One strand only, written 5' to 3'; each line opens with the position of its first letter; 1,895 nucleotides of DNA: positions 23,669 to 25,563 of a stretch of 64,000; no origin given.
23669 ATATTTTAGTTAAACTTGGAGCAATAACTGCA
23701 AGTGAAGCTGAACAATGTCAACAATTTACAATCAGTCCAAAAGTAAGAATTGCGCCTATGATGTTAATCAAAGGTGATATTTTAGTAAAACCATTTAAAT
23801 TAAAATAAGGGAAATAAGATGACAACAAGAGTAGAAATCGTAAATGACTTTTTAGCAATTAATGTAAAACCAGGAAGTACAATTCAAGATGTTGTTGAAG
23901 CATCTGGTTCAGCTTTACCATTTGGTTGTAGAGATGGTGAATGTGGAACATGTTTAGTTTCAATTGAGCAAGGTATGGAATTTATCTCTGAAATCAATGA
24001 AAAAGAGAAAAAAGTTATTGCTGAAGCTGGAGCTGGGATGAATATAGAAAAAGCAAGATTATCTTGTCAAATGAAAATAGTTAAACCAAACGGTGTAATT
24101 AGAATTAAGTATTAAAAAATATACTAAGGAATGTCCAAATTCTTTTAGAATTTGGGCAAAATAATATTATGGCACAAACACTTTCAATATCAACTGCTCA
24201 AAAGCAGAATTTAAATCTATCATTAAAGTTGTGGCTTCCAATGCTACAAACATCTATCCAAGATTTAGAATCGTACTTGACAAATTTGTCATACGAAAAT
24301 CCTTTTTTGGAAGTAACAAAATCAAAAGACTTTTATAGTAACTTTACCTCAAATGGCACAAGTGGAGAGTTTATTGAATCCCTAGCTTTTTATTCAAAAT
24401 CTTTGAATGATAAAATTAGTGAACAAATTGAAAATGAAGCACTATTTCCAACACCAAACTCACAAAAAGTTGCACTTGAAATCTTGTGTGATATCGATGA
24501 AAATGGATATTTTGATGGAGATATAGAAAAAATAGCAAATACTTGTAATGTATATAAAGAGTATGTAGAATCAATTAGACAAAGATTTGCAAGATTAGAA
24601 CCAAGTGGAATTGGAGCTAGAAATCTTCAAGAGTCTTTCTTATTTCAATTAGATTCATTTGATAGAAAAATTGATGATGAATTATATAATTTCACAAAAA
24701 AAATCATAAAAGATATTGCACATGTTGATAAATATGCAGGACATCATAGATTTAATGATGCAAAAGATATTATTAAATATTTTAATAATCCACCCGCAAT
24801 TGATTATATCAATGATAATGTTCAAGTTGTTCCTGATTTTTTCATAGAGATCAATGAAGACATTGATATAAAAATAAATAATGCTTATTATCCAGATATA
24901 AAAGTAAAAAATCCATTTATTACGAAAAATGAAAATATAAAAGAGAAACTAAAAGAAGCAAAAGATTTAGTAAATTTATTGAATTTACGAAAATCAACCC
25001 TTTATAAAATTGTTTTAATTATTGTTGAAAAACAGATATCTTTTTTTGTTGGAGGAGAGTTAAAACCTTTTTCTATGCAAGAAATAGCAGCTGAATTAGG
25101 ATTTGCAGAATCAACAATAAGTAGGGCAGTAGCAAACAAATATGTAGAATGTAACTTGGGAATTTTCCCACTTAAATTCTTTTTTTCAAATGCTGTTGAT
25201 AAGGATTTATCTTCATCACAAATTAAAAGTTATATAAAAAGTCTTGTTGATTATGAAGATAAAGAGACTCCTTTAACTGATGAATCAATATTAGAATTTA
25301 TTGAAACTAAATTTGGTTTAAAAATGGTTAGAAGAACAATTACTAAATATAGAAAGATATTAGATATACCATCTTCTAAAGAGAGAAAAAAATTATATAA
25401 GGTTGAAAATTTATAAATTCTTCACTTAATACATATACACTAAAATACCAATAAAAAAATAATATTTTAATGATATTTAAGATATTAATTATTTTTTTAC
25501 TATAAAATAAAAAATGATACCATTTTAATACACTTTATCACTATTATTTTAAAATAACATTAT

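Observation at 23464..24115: FeSII (Shethna)-like protein that cannot bind [2Fe-2S], next to an intact ferredoxin: a possible new nitrogenase O2-protection switch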

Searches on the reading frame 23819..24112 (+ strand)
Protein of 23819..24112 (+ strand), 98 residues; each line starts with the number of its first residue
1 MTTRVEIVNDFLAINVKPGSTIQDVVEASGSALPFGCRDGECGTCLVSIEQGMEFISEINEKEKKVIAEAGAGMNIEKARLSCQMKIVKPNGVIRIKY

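Call 3: search_protein_families(library=pfam, proteins=[window:23819-24112:+], max_evalue=0.1)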
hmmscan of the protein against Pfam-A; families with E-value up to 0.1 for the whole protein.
window:23819-24112:+ (98 aa): 3 families
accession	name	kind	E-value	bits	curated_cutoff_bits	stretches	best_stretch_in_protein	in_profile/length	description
PF00111.32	Fer2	-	1.3e-12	47.9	21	1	14-87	10-76/77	2Fe-2S iron-sulfur cluster binding domain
PF01565.28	FAD_binding_4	-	0.034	14.3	26.4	0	37-73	39-73/139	FAD binding domain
PF13510.11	Fer2_4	-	0.06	13.9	22.8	0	13-52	12-61/82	2Fe-2S iron-sulfur cluster binding domain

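Call 4: search_protein_families(library=ncbifam, proteins=[window:23819-24112:+], max_evalue=0.1)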
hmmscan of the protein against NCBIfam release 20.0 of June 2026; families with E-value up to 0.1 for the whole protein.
window:23819-24112:+ (98 aa): 13 families
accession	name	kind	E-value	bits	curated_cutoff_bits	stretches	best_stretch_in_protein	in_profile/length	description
TIGR02007.1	fdx_isc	equivalog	2.6e-09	37.2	132.1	1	7-96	11-99/110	ISC system 2Fe-2S type ferredoxin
NF041393.1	Frdxn_Halo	equivalog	1.5e-07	31.3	150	1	10-85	36-104/128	ferredoxin Fer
NF040810.1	BenC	equivalog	3.3e-06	26.5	430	1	14-96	15-91/333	benzoate 1,2-dioxygenase electron transfer component BenC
TIGR02008.1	fdx_plant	subfamily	4.5e-06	26.3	81.15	1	13-53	16-56/97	ferredoxin [2Fe-2S]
NF004317.0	PRK05713.1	equivalog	1.3e-05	24.6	338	1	14-88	11-77/312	iron-sulfur-binding ferredoxin reductase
NF008822.0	PRK11872.1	equivalog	0.00038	19.6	402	1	14-61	17-64/341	anthranilate 1,2-dioxygenase electron transfer component AntC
TIGR01941.1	nqrF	equivalog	0.00059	18.9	295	1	9-88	37-113/405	NADH:ubiquinone reductase (Na(+)-transporting) subunit F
NF058606.1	GlBtMonoRdsGbcB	equivalog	0.00084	18.3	500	1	3-53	278-328/362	glycine betaine monooxygenase reductase subunit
NF007985.1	PRK10713.1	equivalog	0.0025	17.4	75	1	22-52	19-49/81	class I ribonucleotide reductase maintenance protein YfaE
TIGR02160.1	PA_CoA_Oxy5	hypoth_equivalog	0.003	16.4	420.8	1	21-54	284-317/352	1,2-phenylacetyl-CoA epoxidase subunit PaaE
NF043084.2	XdhC_XDHase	equivalog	0.026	14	217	1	15-51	15-53/151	xanthine dehydrogenase subunit XdhC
NF007964.0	PRK10684.1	equivalog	0.035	13.1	383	1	7-67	254-314/333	NADH oxidoreductase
NF045803.1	MethMoxFADbindMmoC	equivalog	0.067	11.9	500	1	23-54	22-56/343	aromatic/alkene monooxygenase hydroxylase FAD-binding subunit MmoC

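Call 6: search_solved_structures(query=window:23819-24112:+, max_evalue=0.01, show_alignments=2)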
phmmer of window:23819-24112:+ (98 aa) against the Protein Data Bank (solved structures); distinct sequences matched with E-value up to 0.01: 44.
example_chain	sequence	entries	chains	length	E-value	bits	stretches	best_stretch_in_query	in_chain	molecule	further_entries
9i2a_A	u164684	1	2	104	1e-12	51.2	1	11-88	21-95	Ferredoxin-4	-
1frr_A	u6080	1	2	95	5.1e-06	29.8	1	12-53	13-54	FERREDOXIN I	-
9iey_A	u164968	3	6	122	5.6e-06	29.6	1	19-80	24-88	Ferredoxin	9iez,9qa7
5ffi_A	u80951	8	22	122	7.5e-06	29.2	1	19-80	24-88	Dimeric (2Fe-2S) protein | Ferredoxin | Protein FeSII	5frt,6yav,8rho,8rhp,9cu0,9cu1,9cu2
9cu1_N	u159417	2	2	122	1.3e-05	28.5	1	20-80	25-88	Protein FeSII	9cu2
1i7h_A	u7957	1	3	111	6.7e-05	26.2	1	10-96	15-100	FERREDOXIN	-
7eu3_8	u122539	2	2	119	0.00017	24.9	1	36-91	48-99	Photosynthetic NDH subunit of subcomplex B3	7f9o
4itk_A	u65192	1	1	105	0.00018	24.8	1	14-60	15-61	Apoferredoxin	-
6khi_1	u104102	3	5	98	0.00027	24.2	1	13-52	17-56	Ferredoxin-1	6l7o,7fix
1roe_A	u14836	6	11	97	0.00027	24.2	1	13-52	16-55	FERREDOXIN | Ferredoxin-1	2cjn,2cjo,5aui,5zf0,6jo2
5h57_A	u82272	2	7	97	0.0004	23.7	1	20-53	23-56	Ferredoxin-3, chloroplastic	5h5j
1krh_A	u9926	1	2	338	0.00043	23.6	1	15-66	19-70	Benzoate 1,2-Dioxygenase Reductase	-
1frd_A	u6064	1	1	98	0.00044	23.6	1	13-54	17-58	HETEROCYST [2FE-2S] FERREDOXIN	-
4fxc_A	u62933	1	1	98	0.00089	22.6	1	14-53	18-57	FERREDOXIN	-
1doi_A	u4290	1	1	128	0.0011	22.3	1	10-52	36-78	2FE-2S FERREDOXIN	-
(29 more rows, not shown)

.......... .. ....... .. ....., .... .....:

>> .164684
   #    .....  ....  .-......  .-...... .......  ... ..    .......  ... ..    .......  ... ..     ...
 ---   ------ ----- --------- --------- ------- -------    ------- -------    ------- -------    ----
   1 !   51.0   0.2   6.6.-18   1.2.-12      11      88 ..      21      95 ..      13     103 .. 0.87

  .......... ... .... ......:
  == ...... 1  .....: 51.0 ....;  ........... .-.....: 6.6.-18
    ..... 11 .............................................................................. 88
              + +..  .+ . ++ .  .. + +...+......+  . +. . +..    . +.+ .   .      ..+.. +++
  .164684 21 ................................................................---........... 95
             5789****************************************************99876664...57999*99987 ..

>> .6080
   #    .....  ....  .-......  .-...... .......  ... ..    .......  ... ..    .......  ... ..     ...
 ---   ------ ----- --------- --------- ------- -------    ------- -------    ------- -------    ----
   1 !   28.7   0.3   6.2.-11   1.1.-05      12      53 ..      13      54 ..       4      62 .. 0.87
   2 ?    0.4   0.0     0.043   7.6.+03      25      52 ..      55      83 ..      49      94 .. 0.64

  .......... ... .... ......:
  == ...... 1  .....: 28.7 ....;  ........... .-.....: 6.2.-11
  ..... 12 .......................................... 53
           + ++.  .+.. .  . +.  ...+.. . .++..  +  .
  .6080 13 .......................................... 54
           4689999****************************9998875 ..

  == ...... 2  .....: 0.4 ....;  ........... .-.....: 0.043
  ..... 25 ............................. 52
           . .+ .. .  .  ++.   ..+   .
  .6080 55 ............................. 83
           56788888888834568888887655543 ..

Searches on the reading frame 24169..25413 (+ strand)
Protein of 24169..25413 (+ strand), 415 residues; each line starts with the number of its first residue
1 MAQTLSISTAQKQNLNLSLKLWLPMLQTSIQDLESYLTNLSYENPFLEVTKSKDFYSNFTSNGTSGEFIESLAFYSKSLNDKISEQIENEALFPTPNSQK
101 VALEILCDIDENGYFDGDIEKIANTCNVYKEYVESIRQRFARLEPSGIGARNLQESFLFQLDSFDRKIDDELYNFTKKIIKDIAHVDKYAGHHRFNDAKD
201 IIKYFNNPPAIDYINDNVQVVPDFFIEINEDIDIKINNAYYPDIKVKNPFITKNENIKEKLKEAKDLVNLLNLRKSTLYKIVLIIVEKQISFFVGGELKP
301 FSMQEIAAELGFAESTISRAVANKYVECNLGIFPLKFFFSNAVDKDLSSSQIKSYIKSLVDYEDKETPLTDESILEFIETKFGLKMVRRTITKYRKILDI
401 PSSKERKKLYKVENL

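Call 3: search_protein_families(library=pfam, proteins=[window:24169-25413:+], max_evalue=0.1)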
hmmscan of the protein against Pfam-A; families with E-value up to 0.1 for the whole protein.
window:24169-25413:+ (415 aa): 4 families
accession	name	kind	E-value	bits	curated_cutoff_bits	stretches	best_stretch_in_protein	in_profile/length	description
PF04552.19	Sigma54_DBD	-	3.6e-47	160.5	22.8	1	256-408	3-160/160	Sigma-54, DNA binding domain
PF04963.19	Sigma54_CBD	-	3.2e-33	115.5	22.9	1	70-248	3-183/185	Sigma-54 factor, core binding domain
PF00309.25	Sigma54_AID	-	4.8e-10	39.6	23.8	1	5-49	2-46/46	Sigma-54 factor, Activator interacting domain (AID)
PF13936.12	HTH_38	-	0.013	15.7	27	1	302-320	22-40/44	Helix-turn-helix domain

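Call 4: search_protein_families(library=ncbifam, proteins=[window:24169-25413:+], max_evalue=0.1)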
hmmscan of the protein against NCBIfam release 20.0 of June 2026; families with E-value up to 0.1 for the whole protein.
window:24169-25413:+ (415 aa): 8 families
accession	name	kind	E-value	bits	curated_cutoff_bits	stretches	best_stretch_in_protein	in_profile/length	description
NF004602.0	PRK05932.2-4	equivalog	3.8e-164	546.5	506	1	4-413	4-415/416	RNA polymerase factor sigma-54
TIGR02395.1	rpoN_sigma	equivalog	8.8e-100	334.8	277.35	1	10-407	2-434/434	RNA polymerase factor sigma-54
NF009118.0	PRK12469.1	subfamily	7.3e-72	242.8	396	2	65-409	115-481/483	RNA polymerase factor sigma-54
NF004595.0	PRK05932.1-2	equivalog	9.1e-60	202.9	513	1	74-409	120-483/484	RNA polymerase factor sigma-54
NF004596.0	PRK05932.1-3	subfamily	9.6e-57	193.1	499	1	63-410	139-508/515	RNA polymerase factor sigma-54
NF004598.0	PRK05932.1-5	equivalog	7.4e-49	166.9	621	1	76-409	145-504/504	RNA polymerase factor sigma-54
NF004597.0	PRK05932.1-4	equivalog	6.7e-41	140.3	817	1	54-409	90-476/477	RNA polymerase factor sigma-54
NF033545.0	transpos_IS630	equivalog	0.052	13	100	0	302-411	14-121/299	IS630 family transposase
